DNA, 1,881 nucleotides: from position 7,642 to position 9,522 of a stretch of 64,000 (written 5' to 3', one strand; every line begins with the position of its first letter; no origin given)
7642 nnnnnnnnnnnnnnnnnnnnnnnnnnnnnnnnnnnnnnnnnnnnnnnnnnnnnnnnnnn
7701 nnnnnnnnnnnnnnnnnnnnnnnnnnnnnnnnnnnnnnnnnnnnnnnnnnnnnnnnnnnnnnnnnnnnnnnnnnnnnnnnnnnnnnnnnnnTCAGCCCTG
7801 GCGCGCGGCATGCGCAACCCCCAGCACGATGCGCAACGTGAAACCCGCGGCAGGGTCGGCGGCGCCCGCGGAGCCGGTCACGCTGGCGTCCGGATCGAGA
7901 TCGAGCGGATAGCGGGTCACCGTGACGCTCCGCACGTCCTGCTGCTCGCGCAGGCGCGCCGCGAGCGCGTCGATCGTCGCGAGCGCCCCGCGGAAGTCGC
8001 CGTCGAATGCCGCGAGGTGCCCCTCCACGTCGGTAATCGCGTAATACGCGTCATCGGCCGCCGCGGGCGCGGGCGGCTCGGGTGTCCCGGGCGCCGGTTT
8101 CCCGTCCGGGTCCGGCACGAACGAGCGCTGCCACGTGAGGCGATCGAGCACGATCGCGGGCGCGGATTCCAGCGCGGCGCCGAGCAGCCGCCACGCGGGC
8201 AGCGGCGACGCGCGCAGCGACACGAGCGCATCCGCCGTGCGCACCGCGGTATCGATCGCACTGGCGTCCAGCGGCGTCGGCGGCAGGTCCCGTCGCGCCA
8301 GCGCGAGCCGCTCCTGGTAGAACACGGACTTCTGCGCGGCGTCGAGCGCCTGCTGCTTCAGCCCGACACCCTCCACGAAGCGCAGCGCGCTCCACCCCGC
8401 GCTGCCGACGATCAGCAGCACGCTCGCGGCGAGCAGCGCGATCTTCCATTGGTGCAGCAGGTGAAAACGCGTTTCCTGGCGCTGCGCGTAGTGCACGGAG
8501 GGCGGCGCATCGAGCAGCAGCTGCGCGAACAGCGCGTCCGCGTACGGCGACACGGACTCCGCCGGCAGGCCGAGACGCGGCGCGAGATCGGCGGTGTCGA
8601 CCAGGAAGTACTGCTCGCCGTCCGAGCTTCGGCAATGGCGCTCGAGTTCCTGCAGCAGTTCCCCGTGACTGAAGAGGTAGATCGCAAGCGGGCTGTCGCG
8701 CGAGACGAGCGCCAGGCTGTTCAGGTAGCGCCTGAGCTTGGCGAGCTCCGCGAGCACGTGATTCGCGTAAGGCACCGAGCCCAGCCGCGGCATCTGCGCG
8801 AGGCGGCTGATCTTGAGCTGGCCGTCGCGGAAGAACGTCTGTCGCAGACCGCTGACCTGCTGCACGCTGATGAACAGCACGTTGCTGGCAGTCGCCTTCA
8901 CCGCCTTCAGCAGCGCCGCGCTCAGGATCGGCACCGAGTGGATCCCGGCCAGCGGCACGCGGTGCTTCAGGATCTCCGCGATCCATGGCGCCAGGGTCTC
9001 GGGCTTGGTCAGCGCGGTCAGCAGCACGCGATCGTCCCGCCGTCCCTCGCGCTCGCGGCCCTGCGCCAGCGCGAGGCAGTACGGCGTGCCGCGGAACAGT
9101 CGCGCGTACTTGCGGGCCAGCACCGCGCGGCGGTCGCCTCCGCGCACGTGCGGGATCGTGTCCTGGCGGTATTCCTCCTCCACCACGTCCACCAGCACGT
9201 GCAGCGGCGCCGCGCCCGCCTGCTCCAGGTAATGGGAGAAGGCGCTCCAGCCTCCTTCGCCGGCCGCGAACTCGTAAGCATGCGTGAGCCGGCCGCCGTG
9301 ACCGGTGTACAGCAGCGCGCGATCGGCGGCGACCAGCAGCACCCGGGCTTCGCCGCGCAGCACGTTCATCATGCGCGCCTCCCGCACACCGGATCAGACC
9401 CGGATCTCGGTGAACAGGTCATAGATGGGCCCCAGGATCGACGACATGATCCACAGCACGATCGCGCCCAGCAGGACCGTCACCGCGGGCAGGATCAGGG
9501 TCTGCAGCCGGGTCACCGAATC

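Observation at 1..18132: MSH-class type IV filament locus with rearranged gene order and its own multi-TM kinase / sigma54 regulator pair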

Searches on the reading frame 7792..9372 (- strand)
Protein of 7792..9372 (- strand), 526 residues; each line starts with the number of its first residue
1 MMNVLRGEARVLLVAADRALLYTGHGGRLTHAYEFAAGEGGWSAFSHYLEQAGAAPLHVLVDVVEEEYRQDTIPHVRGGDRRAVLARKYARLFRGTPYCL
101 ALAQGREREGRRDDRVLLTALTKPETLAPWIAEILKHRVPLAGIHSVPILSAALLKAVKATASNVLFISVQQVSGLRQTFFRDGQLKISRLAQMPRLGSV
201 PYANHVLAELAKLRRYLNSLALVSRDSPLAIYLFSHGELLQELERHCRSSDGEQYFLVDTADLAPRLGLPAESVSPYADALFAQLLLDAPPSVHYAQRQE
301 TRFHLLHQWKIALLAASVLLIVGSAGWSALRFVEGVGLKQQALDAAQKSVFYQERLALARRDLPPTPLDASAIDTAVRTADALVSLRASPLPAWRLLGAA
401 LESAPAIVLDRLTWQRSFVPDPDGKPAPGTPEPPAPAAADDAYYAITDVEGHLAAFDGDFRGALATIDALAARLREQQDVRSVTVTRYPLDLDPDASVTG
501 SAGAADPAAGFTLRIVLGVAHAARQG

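Call 10: search_protein_families(library=ncbifam, proteins=[window:7792-9372:-], max_evalue=0.01)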
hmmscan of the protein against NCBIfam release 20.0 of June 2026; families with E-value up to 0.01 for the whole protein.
window:7792-9372:- (526 aa): 0 families

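Call 12: search_protein_families(library=pfam, proteins=[window:7792-9372:-], max_evalue=0.05)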
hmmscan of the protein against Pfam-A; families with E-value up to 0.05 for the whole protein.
window:7792-9372:- (526 aa): 0 families

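Call 29: search_solved_structures(query=A2, max_evalue=10, show_alignments=1)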
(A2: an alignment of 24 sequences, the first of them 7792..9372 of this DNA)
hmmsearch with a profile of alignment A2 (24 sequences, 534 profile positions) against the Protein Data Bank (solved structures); distinct sequences matched with E-value up to 10: 0.

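Call 35: find_homologous_proteins(query=window:7792-9372:-)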
Query window:7792-9372:- (526 aa): 321 proteins with E <= 0.001 among 8000 candidates; the best 120 are listed.
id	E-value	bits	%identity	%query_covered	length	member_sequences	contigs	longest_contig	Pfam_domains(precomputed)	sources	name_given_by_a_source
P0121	0.0e+0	1149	100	100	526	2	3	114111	-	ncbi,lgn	ncbi:MAG: hypothetical protein AB7O21_10355 [Gammaproteobacteria bacterium]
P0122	2.0e-241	820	73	100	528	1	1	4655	-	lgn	-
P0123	3.9e-230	783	71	99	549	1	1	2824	-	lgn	-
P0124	8.3e-228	776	68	100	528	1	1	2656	-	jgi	jgi:hypothetical protein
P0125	1.1e-226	772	69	100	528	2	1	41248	-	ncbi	-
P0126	1.2e-226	772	68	100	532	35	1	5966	-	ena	-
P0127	5.3e-224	763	68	100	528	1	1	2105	-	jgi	-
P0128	1.9e-209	715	65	100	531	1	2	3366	-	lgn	-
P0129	2.8e-208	711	64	100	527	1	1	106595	-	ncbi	-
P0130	9.4e-195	667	61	99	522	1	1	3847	-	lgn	-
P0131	3.4e-193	661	60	98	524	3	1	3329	-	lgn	-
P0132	2.2e-191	655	59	100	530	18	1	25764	-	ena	-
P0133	1.2e-190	653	58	100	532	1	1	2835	-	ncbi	-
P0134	5.7e-188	644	62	94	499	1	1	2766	-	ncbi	ncbi:MAG: hypothetical protein ACREXT_14010, partial [Gammaproteobacteria bacterium]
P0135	1.4e-185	636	58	99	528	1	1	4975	-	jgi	jgi:hypothetical protein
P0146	1.5e-173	597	59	94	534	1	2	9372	-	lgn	-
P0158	1.6e-171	590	54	98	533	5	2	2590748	-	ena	-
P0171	1.6e-168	580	54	98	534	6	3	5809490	-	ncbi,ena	-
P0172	2.9e-168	579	52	97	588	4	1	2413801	-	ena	-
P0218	1.6e-158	547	49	98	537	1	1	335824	-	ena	-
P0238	7.5e-148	512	47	98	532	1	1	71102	-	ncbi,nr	ncbi:MAG: hypothetical protein H6978_11780 [Gammaproteobacteria bacterium]|nr:hypothetical protein [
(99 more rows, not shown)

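Call 46: predict_structure(alignment_id=A6)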
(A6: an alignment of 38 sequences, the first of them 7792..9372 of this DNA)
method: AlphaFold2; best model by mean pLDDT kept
length: 526 residues; sequences in the alignment: 38
mean_pLDDT: 83.5   pTM: 0.61
mean pLDDT of the five models: 83.5, 82.7, 78.5, 78.4, 78.1
residues with pLDDT >= 90: 199; 70-90: 251; 50-70: 47; < 50: 29
segments of 3 or more residues with pLDDT < 50: 1-5, 425-433, 496-506, 523-526
pLDDT, mean of each block of 10 residues (from residue 1): 58 94 91 94 96 91 86 85 91 90 85 89 92 95 95 89 92 91 91 84 91 88 84 90 91 92 88 84 93 93 93 90 88 85 87 78 57 70 63 85 86 83 50 54 85 83 88 87 85 52 53 86 46
secondary structure, 60 per line:
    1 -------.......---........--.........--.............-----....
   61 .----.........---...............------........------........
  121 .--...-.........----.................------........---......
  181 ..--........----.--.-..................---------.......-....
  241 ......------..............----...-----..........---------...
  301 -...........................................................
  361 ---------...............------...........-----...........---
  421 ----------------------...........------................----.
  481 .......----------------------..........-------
elements in order: E8-14 E18-25 E28-36 H39-51 E57-61 E66-74 H78-92 E99-106 E113-121 H128-136 E141-146 H147-157 E164-171 E175-182 E185-192 H202-219 E229-235 H237-246 E253-259 H260-266 H279-288 H302-360 H370-384 H391-401 E407-417 E443-453 H460-475 E480-487 E510-519

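Call 48: fold_search(model_id=the predicted structure, library=pdb)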
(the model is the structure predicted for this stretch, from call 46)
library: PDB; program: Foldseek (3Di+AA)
matches with E <= 10: 1054; with E <= 0.001: 71
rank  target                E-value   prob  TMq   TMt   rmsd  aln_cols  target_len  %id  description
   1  5eou_B                1.1e-11  1.00  0.42  0.58   5.3       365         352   12  Pseudomonas aeruginosa PilM:PilN1-12 bound to ATP (released 2016-04-27)
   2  5eox_B                5.4e-11  1.00  0.37  0.52   6.0       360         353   10  Pseudomonas aeruginosa PilM bound to ADP (released 2016-04-27)
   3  5eoy_A                8.6e-11  1.00  0.36  0.50   6.3       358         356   12  Pseudomonas aeruginosa SeMet-PilM bound to ADP (released 2016-04-27)
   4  5eoy_B                1.4e-10  1.00  0.37  0.51   6.2       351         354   12  Pseudomonas aeruginosa SeMet-PilM bound to ADP (released 2016-04-27)
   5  5eou_A                2.5e-10  1.00  0.37  0.54   5.3       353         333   10  Pseudomonas aeruginosa PilM:PilN1-12 bound to ATP (released 2016-04-27)
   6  5eox_A                4.5e-10  1.00  0.36  0.49   6.6       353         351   13  Pseudomonas aeruginosa PilM bound to ADP (released 2016-04-27)
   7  5eq6_B                1.2e-09  1.00  0.36  0.49   6.5       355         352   13  Pseudomonas aeruginosa PilM bound to AMP-PNP (released 2016-04-27)
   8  5eq6_A                1.7e-09  1.00  0.37  0.51   6.0       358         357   11  Pseudomonas aeruginosa PilM bound to AMP-PNP (released 2016-04-27)
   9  2ych_A                3.7e-09  1.00  0.40  0.58   5.5       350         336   12  PilM-PilN type IV pilus biogenesis complex (released 2011-05-11)
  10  3wt0_D                7.2e-09  1.00  0.35  0.47   7.7       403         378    9  Crystal Structure Analysis of Cell Division Protein (released 2015-04-29)
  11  3wqt_C                9.6e-09  1.00  0.36  0.49   5.9       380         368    9  Staphylococcus aureus FtsA complexed with AMPPNP (released 2014-10-08)
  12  3jc8_Ma               1.0e-08  1.00  0.39  0.53   5.9       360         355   10  Architectural model of the type IVa pilus machine in a piliated state (released 2016-03-16)
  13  7q6i_D                2.0e-08  1.00  0.38  0.52   6.2       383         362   10  Vibrio maritimus FtsA 1-396 ATP and FtsN 1-29, bent tetramers in double filament arrangement (released 2022-09-21)
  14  3wt0_C                2.4e-08  1.00  0.37  0.49   5.9       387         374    9  Crystal Structure Analysis of Cell Division Protein (released 2015-04-29)
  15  3wt0_A                2.5e-08  1.00  0.36  0.48   6.2       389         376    8  Crystal Structure Analysis of Cell Division Protein (released 2015-04-29)
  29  4pht_Y                8.6e-07  1.00  0.31  0.62   6.0       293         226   11  ATPase GspE in complex with the cytoplasmic domain of GspL from the Vibrio vulnificus type II Secretion system (released 2014-11-26)
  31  1yf5                  1.9e-06  1.00  0.32  0.62   5.6       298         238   11  Cyto-Epsl: The Cytoplasmic Domain Of Epsl, An Inner Membrane Component Of The Type II Secretion System Of Vibrio Cholera (released 2005-05-03)
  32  4pht_X                2.7e-06  1.00  0.30  0.60   6.1       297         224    9  ATPase GspE in complex with the cytoplasmic domain of GspL from the Vibrio vulnificus type II Secretion system (released 2014-11-26)
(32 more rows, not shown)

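Call 51: find_encoding_contigs(protein=P0238, flank=10000, max_places=2)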
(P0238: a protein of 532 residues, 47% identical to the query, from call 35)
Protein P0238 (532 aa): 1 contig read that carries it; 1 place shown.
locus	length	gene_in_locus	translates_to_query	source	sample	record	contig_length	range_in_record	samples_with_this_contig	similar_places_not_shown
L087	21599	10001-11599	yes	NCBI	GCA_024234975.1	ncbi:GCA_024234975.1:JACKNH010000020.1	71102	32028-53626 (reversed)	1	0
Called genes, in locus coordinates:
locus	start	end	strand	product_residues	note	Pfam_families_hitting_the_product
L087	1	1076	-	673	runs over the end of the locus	PF00456:Transketolase_N, PF02779:Transket_pyr, PF02780:Transketolase_C, PF22613:Transketolase_C_1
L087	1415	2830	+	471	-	PF00072:Response_reg, PF00158:Sigma54_activat, PF14532:Sigma54_activ_2, PF07728:AAA_5, PF25601:AAA_lid_14, PF02954:HTH_8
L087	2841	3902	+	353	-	PF13191:AAA_16 (weak), PF13401:AAA_22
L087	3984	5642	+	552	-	PF00263:Secretin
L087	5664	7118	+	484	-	PF00515:TPR_1 (faint), PF07719:TPR_2 (faint), PF13424:TPR_12 (faint), PF13428:TPR_14 (faint), PF13432:TPR_16 (faint), PF14559:TPR_19 (faint)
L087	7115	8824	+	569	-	PF05157:MshEN, PF00437:T2SSE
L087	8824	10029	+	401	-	PF28597:T2SSF_N, PF00482:T2SSF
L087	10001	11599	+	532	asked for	-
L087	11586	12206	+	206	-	-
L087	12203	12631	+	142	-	-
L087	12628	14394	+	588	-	-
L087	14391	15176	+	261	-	PF07963:N_methyl (weak)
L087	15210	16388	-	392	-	PF00202:Aminotran_3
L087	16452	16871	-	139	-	-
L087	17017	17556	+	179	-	PF01243:PNPOx_N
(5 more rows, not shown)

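Call 52: find_encoding_contigs(protein=P0172, flank=10000, max_places=2)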
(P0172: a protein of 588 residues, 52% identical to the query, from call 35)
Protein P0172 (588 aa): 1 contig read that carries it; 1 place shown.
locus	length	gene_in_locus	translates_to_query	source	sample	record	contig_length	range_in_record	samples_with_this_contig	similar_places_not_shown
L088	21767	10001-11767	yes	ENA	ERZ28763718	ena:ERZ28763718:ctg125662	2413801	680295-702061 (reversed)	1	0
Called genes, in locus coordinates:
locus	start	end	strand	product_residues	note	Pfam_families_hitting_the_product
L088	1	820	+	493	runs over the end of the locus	PF00072:Response_reg, PF00158:Sigma54_activat, PF14532:Sigma54_activ_2, PF07728:AAA_5 (weak), PF25601:AAA_lid_14, PF02954:HTH_8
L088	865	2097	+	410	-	PF13191:AAA_16, PF13401:AAA_22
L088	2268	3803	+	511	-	PF07655:Secretin_N_2, PF00263:Secretin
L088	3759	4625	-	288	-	PF13276:HTH_21, PF00665:rve, PF13683:rve_3, PF13333:rve_2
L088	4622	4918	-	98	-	PF01527:HTH_Tnp_1, PF13384:HTH_23 (weak), PF13518:HTH_28 (weak), PF13551:HTH_29 (weak)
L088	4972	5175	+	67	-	PF00263:Secretin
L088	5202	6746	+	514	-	PF00515:TPR_1 (faint), PF07719:TPR_2 (faint), PF13176:TPR_7 (faint), PF13428:TPR_14 (faint), PF14559:TPR_19 (weak), PF13431:TPR_17 (faint), PF13432:TPR_16 (weak)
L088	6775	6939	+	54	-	-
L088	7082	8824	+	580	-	PF05157:MshEN, PF00437:T2SSE, PF13191:AAA_16 (faint)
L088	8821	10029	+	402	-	PF28597:T2SSF_N, PF00482:T2SSF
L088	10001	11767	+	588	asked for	-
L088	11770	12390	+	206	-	-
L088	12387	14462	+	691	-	-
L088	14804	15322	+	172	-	-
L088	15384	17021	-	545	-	PF02518:HATPase_c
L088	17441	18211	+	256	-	PF12698:ABC2_membrane_3 (weak)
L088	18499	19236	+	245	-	-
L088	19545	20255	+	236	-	PF07963:N_methyl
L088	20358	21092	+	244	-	PF00005:ABC_tran, PF13304:AAA_21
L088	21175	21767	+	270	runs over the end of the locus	PF08448:PAS_4 (weak), PF00990:GGDEF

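Call 53: search_protein_representatives(alignment_id=A6)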
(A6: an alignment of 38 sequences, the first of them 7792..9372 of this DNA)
Query: 38 sequences, 536 profile positions. Proteins with E-value up to 0.001 (for the whole library): 2746; up to 1e-10: 2092; up to 1e-30: 1189. The best 150 are listed.
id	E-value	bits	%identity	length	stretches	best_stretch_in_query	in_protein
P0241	1.7e-210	716.7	-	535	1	1-533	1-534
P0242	1.9e-206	703.4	-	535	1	1-530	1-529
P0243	4.5e-198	675.7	-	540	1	1-531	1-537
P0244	1.6e-185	634.3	-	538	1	1-531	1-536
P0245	2.3e-183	627.2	-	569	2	46-530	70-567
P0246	1.8e-180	617.6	-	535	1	1-531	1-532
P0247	3.2e-178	610.2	-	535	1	1-532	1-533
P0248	1.5e-171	588.2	-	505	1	34-526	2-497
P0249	1.6e-169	581.5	-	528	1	14-533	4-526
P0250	1.9e-168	578.0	-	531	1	1-530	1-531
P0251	1.7e-166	571.5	-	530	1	13-533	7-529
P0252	1.8e-166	571.4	-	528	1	12-530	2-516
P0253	6.8e-166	569.5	-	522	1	12-528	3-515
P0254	1.1e-163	562.2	-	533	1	9-532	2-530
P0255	1.2e-163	562.1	-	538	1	1-531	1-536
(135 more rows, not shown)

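Call 59: search_protein_families(library=ncbifam, proteins=[L088:21175-21767:+], max_evalue=0.001)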
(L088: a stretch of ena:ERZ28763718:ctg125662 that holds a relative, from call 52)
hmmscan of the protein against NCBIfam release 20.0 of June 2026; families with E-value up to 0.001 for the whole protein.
L088:21175-21767:+ (197 aa): 0 families

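Call 80: find_encoding_contigs(protein=P0171, flank=10000, max_places=1)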
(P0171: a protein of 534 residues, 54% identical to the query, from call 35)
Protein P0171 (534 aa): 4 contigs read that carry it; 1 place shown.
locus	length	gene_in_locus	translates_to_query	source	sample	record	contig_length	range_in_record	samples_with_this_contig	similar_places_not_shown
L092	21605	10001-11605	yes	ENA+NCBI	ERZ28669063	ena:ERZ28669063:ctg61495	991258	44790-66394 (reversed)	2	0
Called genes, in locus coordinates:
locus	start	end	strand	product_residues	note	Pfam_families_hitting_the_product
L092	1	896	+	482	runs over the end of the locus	PF00072:Response_reg, PF00158:Sigma54_activat, PF14532:Sigma54_activ_2, PF07728:AAA_5 (weak), PF25601:AAA_lid_14, PF02954:HTH_8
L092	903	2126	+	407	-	PF13191:AAA_16 (weak), PF13401:AAA_22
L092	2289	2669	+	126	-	-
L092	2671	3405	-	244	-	PF00872:Transposase_mut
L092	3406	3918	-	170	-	PF00872:Transposase_mut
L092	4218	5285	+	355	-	PF00263:Secretin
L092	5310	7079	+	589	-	PF13428:TPR_14 (faint), PF13432:TPR_16 (weak), PF07719:TPR_2 (faint), PF13176:TPR_7 (faint), PF13424:TPR_12 (faint), PF14559:TPR_19 (weak), PF00515:TPR_1 (faint)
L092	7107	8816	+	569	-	PF05157:MshEN, PF00437:T2SSE, PF13191:AAA_16 (faint)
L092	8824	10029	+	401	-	PF28597:T2SSF_N, PF00482:T2SSF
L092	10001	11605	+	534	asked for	-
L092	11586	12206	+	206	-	-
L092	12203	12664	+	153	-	-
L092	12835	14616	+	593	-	-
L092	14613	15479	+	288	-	PF07963:N_methyl (faint)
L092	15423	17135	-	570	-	PF02518:HATPase_c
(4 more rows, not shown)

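Call 81: find_encoding_contigs(protein=P0158, flank=10000, max_places=1)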
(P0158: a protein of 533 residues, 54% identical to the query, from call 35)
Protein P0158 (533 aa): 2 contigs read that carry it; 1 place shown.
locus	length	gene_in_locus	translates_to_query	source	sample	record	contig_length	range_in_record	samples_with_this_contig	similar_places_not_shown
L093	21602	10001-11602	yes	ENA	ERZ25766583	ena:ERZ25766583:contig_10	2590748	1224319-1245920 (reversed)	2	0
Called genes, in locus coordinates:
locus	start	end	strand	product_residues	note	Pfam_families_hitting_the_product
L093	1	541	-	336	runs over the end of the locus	PF00044:Gp_dh_N, PF02800:Gp_dh_C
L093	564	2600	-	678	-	PF00456:Transketolase_N, PF13292:DXP_synthase_N, PF02779:Transket_pyr, PF02780:Transketolase_C, PF22613:Transketolase_C_1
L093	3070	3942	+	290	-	PF02219:MTHFR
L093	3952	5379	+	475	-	PF00072:Response_reg, PF00158:Sigma54_activat, PF14532:Sigma54_activ_2, PF07728:AAA_5 (weak), PF25601:AAA_lid_14, PF02954:HTH_8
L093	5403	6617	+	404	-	PF13401:AAA_22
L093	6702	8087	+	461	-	PF07655:Secretin_N_2 (weak), PF00263:Secretin (weak)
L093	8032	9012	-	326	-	PF13518:HTH_28 (weak), PF13565:HTH_32, PF00665:rve, PF13683:rve_3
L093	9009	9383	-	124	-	PF01527:HTH_Tnp_1 (weak)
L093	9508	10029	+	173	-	PF00482:T2SSF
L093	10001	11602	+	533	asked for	-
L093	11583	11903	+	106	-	-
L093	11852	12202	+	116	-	-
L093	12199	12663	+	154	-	-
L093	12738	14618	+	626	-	-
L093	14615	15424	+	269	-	-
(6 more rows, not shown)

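Call 82: find_encoding_contigs(protein=P0218, flank=10000, max_places=1)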
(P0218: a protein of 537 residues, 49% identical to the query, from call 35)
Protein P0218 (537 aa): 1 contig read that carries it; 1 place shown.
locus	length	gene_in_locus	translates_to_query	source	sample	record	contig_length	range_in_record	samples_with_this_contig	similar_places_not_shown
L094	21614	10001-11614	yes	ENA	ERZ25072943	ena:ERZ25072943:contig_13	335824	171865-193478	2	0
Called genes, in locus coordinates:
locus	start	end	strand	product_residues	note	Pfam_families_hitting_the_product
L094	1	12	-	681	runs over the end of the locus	PF00456:Transketolase_N, PF13292:DXP_synthase_N (weak), PF02779:Transket_pyr, PF22613:Transketolase_C_1, PF02780:Transketolase_C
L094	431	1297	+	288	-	PF02219:MTHFR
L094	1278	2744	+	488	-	PF00072:Response_reg, PF00158:Sigma54_activat, PF14532:Sigma54_activ_2, PF07724:AAA_2 (weak), PF07728:AAA_5 (weak), PF25601:AAA_lid_14, PF02954:HTH_8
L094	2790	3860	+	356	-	PF13191:AAA_16 (weak), PF13401:AAA_22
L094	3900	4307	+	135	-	-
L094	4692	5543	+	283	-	PF00263:Secretin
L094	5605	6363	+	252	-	-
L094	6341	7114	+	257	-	PF13428:TPR_14 (faint), PF23914:TPR_CcmH_CycH (faint), PF24575:TPR_Slam (faint), PF00515:TPR_1 (faint), PF07719:TPR_2 (faint), PF13174:TPR_6 (faint), PF14559:TPR_19, PF13432:TPR_16 (weak), +4 more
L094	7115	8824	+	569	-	PF05157:MshEN, PF00437:T2SSE, PF13191:AAA_16 (weak)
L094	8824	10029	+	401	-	PF28597:T2SSF_N, PF00482:T2SSF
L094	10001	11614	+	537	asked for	-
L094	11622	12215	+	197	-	-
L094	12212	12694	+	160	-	-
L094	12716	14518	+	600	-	-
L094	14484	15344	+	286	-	-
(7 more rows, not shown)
